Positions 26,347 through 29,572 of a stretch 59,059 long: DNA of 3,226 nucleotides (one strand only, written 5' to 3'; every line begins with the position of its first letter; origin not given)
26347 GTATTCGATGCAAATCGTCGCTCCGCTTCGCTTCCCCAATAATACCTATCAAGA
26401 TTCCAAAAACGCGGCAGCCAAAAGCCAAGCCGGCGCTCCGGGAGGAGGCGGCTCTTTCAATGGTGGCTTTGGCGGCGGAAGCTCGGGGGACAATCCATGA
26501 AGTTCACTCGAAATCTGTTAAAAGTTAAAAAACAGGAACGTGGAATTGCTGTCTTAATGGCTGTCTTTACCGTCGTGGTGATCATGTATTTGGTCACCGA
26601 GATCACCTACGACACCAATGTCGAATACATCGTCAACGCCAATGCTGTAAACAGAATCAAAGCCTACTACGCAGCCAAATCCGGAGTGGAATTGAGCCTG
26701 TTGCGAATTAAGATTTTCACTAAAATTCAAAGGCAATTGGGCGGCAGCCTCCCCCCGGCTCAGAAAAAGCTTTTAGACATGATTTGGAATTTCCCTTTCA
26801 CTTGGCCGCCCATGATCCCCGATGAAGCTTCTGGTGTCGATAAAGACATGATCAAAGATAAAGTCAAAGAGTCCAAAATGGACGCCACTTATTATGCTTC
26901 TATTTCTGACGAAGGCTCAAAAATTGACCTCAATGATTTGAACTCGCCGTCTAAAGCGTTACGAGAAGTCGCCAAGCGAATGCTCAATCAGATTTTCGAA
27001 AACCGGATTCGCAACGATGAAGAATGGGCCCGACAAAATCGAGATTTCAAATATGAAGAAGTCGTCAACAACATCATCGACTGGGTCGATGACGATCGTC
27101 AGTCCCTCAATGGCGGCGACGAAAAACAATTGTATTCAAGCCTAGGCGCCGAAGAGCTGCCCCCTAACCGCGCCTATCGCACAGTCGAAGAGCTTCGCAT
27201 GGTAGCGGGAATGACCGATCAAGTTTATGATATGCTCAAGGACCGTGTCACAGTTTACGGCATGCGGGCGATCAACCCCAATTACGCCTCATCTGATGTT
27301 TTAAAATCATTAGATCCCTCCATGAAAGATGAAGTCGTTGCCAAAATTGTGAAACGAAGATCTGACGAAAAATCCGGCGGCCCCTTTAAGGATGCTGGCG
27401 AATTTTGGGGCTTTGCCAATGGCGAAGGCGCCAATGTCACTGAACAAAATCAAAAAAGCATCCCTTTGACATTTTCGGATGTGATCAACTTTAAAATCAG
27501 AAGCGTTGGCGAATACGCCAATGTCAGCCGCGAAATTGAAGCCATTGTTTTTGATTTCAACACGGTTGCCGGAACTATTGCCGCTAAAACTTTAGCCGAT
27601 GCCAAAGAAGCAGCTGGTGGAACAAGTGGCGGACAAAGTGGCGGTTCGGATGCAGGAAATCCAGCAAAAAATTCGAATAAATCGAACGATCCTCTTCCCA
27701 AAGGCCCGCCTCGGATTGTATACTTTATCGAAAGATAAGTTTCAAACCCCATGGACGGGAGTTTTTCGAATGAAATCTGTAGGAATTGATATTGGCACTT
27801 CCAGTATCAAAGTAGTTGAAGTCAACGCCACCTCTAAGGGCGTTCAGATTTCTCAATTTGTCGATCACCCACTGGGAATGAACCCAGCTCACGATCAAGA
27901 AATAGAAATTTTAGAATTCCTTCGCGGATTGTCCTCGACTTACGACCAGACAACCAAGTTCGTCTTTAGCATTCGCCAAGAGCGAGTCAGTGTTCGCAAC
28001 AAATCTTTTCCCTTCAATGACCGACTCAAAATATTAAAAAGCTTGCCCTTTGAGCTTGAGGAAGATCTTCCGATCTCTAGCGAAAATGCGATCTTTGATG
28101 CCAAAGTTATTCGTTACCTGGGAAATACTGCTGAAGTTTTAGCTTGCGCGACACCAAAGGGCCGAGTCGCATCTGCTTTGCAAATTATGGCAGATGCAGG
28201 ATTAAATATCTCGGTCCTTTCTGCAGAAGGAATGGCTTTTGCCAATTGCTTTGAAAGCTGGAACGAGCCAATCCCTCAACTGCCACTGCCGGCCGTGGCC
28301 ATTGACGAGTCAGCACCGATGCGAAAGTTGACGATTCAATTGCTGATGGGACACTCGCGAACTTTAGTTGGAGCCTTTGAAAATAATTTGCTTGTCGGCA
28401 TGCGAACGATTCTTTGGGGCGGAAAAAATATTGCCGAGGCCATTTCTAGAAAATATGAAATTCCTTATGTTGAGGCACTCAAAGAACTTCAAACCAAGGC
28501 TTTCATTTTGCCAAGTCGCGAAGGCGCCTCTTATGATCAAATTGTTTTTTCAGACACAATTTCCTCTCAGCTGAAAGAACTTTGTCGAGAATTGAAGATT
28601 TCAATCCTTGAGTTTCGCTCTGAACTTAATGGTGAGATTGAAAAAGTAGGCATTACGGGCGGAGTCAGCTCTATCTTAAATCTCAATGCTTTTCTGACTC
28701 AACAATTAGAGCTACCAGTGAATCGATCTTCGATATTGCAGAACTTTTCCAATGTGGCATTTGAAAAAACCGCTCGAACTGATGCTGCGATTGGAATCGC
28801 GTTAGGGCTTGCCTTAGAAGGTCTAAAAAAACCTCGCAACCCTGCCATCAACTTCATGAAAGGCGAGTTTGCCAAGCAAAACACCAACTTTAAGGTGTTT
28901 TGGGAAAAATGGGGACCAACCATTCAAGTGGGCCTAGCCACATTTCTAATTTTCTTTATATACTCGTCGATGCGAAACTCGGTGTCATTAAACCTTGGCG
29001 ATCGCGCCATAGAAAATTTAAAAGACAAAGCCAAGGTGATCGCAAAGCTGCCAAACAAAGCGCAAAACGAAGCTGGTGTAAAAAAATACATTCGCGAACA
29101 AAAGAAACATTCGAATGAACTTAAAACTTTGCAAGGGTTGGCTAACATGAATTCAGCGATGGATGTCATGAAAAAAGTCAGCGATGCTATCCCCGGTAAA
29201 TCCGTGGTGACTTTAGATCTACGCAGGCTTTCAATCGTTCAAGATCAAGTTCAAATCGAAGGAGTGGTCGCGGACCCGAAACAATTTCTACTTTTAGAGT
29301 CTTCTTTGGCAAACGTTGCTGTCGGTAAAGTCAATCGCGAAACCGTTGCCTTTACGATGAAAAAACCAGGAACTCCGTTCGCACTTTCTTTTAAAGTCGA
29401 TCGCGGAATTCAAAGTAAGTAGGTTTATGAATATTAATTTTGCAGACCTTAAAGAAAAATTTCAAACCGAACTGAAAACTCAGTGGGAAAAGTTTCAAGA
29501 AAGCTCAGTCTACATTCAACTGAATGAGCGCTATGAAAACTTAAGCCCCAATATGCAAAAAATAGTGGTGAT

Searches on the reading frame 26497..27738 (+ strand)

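Call 19: search_protein_families(library=ncbifam, proteins=[window:26497-27738:+], max_evalue=0.00001)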
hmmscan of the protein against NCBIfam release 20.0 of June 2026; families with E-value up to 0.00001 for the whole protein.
window:26497-27738:+ (413 aa): 1 family
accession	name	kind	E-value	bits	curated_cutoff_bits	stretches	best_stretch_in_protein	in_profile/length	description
NF037980.1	T2SS_GspK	equivalog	2.3e-29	102.9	130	1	14-311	1-261/307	type II secretion system minor pseudopilin GspK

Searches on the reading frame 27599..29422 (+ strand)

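Call 19: search_protein_families(library=ncbifam, proteins=[window:27599-29422:+], max_evalue=0.00001)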
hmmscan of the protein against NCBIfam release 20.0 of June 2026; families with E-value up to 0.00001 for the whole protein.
window:27599-29422:+ (607 aa): 2 families
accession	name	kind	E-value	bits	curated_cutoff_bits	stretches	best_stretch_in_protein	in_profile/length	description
TIGR01175.1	pilM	subfamily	2.4e-17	63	133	1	60-408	5-347/348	type IV pilus assembly protein PilM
NF045709.1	Amuc_1101_fam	equivalog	5.3e-12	45.3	650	1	61-516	8-459/608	Amuc_1101 family PilM-like pilus complex protein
